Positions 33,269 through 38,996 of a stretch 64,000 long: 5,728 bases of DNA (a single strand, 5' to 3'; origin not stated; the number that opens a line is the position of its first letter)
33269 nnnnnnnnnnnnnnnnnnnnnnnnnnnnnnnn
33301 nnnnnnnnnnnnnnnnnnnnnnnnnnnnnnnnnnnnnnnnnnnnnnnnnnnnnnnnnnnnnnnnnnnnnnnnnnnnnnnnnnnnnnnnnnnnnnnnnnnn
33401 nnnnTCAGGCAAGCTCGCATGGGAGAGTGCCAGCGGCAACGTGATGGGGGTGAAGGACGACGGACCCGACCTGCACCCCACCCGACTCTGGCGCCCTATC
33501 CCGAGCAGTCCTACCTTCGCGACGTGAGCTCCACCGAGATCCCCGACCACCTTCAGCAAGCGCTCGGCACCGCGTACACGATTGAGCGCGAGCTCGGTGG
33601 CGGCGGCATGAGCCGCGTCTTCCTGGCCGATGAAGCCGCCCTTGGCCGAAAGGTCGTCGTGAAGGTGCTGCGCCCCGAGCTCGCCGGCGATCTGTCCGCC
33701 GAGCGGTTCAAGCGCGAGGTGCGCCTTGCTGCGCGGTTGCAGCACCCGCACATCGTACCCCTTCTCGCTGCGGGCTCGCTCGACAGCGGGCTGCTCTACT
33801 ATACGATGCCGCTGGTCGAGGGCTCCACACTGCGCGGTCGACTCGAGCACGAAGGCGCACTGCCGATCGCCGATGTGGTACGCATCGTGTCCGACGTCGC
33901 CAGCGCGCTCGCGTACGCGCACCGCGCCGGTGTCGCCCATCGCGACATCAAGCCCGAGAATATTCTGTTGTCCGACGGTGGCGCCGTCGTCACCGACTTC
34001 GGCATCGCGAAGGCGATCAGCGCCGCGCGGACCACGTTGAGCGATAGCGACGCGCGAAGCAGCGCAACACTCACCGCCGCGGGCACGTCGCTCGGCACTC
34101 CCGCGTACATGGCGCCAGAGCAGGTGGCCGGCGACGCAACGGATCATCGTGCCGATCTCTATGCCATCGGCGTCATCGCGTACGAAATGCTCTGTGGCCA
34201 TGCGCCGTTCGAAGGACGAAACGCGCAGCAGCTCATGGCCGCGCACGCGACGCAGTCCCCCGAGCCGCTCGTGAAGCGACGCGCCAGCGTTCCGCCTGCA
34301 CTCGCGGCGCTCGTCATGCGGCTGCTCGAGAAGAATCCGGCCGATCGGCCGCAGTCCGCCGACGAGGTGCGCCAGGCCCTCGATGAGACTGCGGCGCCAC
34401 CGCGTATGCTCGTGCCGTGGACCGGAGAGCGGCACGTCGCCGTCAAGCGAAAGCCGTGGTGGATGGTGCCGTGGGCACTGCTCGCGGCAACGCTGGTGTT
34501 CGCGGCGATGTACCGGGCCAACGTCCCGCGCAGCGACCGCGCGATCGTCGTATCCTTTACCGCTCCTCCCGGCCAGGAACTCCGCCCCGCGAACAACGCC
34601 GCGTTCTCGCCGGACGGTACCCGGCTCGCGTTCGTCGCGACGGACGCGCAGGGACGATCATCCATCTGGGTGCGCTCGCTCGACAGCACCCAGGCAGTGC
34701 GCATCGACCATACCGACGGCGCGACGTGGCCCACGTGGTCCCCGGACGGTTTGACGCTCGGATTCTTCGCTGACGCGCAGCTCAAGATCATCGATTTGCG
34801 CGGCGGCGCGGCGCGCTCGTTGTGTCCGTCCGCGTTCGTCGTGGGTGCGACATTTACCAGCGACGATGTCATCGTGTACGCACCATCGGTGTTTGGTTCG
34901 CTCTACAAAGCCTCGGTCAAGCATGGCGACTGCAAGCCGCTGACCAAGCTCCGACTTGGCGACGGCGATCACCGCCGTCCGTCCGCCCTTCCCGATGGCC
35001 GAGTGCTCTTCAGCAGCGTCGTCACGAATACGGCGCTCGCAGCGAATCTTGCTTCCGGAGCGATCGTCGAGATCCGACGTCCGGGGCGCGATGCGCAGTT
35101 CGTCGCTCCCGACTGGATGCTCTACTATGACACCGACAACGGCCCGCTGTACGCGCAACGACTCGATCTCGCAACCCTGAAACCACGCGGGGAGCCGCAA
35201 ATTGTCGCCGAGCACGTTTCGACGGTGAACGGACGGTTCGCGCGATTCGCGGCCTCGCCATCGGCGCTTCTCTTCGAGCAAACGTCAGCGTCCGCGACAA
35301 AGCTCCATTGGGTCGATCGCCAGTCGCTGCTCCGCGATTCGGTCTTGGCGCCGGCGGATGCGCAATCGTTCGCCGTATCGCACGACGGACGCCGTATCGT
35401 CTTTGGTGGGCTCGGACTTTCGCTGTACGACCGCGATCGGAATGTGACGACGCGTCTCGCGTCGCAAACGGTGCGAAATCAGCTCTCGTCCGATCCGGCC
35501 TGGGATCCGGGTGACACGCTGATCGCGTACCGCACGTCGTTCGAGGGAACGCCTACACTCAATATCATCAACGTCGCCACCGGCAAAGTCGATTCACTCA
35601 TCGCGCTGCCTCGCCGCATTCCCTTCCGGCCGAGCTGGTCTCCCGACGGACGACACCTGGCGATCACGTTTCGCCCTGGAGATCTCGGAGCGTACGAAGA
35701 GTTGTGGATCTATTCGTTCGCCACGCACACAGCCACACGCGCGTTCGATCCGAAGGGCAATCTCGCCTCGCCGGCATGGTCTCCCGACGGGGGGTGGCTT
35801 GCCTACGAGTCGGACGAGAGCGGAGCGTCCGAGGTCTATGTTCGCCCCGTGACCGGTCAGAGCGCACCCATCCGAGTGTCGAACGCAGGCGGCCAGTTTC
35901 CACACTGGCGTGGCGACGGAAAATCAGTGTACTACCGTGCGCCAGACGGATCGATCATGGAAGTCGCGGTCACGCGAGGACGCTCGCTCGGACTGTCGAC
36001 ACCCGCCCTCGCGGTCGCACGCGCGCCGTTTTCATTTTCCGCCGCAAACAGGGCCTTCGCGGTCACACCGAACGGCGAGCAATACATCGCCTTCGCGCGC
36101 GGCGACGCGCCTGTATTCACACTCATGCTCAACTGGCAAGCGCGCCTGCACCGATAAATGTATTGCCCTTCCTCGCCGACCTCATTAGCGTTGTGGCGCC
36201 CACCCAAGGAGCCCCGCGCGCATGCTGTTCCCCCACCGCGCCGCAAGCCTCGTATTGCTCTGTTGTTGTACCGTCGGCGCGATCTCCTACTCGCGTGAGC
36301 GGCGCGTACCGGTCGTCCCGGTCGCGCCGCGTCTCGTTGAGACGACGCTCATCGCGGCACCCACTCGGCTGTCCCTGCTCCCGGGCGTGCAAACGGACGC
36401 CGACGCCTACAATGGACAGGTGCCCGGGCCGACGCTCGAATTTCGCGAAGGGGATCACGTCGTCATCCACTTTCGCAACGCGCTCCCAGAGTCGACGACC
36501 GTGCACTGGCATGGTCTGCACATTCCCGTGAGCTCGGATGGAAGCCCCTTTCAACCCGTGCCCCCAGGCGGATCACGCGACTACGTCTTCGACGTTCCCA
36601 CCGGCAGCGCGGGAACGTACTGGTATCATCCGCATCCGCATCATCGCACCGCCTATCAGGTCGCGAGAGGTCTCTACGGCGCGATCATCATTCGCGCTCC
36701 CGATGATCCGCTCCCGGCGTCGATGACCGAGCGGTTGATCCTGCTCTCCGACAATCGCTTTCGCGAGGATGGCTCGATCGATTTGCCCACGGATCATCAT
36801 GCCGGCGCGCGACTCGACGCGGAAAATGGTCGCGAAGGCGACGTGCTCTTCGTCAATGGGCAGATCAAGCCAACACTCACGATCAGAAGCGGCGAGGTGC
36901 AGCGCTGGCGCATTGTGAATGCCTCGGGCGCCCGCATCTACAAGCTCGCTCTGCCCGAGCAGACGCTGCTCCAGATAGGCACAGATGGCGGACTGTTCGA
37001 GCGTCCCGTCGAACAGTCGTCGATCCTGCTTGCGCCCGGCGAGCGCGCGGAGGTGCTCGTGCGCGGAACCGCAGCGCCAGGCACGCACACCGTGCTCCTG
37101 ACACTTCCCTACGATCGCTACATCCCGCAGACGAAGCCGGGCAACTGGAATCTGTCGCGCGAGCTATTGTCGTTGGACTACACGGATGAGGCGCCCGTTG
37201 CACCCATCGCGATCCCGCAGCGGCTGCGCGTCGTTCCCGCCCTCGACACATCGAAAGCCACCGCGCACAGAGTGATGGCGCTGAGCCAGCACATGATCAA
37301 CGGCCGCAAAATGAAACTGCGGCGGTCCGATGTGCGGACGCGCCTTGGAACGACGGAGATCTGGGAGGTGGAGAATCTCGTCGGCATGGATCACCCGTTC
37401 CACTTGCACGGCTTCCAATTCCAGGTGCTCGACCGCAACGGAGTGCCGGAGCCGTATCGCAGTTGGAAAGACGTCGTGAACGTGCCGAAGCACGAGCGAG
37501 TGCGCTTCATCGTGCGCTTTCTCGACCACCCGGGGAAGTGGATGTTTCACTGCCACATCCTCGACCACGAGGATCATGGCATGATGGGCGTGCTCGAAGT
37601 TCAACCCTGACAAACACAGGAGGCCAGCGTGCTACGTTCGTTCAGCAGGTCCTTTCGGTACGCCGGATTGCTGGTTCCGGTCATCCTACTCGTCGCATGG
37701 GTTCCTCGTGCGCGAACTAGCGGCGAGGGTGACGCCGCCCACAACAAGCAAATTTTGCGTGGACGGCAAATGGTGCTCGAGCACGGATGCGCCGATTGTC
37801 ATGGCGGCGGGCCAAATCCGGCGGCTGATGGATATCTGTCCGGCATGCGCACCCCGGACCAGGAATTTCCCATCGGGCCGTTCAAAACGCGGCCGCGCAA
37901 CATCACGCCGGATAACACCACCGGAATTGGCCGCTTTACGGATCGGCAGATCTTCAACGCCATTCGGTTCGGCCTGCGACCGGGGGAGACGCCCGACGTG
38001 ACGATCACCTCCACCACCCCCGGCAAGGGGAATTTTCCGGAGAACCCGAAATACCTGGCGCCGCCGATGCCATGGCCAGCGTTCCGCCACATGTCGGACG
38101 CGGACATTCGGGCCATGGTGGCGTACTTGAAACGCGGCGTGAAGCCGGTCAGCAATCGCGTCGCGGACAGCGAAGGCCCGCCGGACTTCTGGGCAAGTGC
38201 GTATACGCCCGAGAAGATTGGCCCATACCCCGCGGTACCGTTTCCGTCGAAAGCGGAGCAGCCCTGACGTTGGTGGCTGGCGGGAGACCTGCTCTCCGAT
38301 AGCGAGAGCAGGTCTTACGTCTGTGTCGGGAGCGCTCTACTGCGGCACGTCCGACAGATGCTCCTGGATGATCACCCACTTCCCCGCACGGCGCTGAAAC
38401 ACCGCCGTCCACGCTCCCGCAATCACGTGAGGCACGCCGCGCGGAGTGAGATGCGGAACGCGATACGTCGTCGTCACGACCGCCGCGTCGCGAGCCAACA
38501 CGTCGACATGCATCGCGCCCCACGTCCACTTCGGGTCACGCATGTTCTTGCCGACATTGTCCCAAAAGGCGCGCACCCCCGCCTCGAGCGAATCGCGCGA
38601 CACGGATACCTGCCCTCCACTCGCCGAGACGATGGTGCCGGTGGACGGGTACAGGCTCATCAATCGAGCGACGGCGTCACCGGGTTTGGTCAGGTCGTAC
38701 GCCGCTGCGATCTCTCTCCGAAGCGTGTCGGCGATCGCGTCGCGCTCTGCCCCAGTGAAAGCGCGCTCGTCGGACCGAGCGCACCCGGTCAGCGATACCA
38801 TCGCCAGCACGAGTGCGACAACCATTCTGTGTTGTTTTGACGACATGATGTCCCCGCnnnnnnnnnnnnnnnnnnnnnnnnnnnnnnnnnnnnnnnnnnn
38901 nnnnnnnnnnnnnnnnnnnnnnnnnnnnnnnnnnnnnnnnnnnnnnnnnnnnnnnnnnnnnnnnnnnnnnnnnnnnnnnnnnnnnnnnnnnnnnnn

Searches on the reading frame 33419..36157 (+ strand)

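Call 10: search_protein_families(library=pfam, proteins=[window:33419-36157:+], max_evalue=0.001)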
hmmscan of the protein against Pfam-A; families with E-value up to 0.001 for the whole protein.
window:33419-36157:+ (912 aa): 5 families
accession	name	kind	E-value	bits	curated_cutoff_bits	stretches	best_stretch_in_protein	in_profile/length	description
PF00069.31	Pkinase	-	3e-48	164.9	31.7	1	53-315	1-255/263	Protein kinase domain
PF07714.23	PK_Tyr_Ser-Thr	-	1.8e-29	103.3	23.1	1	54-313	2-251/258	Protein tyrosine and serine/threonine kinase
PF07676.18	PD40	-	1.8e-23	82.4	20.9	1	779-808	8-38/38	WD40-like Beta Propeller Repeat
PF00930.27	DPPIV_N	-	3e-07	29.9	22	0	759-824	22-82/354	Dipeptidyl peptidase IV (DPP IV) N-terminal region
PF01636.29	APH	-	1.1e-05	25.8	23.2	0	58-170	4-110/239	Phosphotransferase enzyme family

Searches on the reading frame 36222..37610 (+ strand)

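Call 10: search_protein_families(library=pfam, proteins=[window:36222-37610:+], max_evalue=0.001)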
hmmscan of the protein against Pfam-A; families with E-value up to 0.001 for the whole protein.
window:36222-37610:+ (462 aa): 3 families
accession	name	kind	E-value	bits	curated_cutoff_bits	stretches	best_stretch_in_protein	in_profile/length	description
PF07732.21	Cu-oxidase_3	-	1e-34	119.6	21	1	51-160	8-117/119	Multicopper oxidase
PF07731.20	Cu-oxidase_2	-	2.6e-31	108.7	20.4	1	350-461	15-134/137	Multicopper oxidase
PF00394.28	Cu-oxidase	-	1.1e-08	35.8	21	1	206-292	36-132/157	Multicopper oxidase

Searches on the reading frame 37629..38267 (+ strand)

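Call 10: search_protein_families(library=pfam, proteins=[window:37629-38267:+], max_evalue=0.001)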
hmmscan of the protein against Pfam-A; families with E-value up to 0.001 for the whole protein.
window:37629-38267:+ (212 aa): 1 family
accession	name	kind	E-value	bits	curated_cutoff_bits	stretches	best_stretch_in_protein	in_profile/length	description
PF00034.26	Cytochrom_C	-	3.7e-06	28.6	21.3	1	44-168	3-87/90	Cytochrome c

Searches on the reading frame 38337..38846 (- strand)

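Call 10: search_protein_families(library=pfam, proteins=[window:38337-38846:-], max_evalue=0.001)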
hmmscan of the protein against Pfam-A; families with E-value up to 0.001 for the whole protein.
window:38337-38846:- (169 aa): 4 families
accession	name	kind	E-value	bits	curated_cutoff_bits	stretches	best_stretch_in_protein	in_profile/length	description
PF08332.16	CaMKII_AD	-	1.9e-06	28.5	22.1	1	93-167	53-127/128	Calcium/calmodulin dependent protein kinase II association domain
PF14534.12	DUF4440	-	2.5e-06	28.3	25.2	1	61-159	19-107/107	Domain of unknown function (DUF4440)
PF13474.12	SnoaL_3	-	7.3e-05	23.6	22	1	90-168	44-119/121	SnoaL-like domain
PF12680.13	SnoaL_2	-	0.00036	21.5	27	1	59-158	13-100/102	SnoaL-like domain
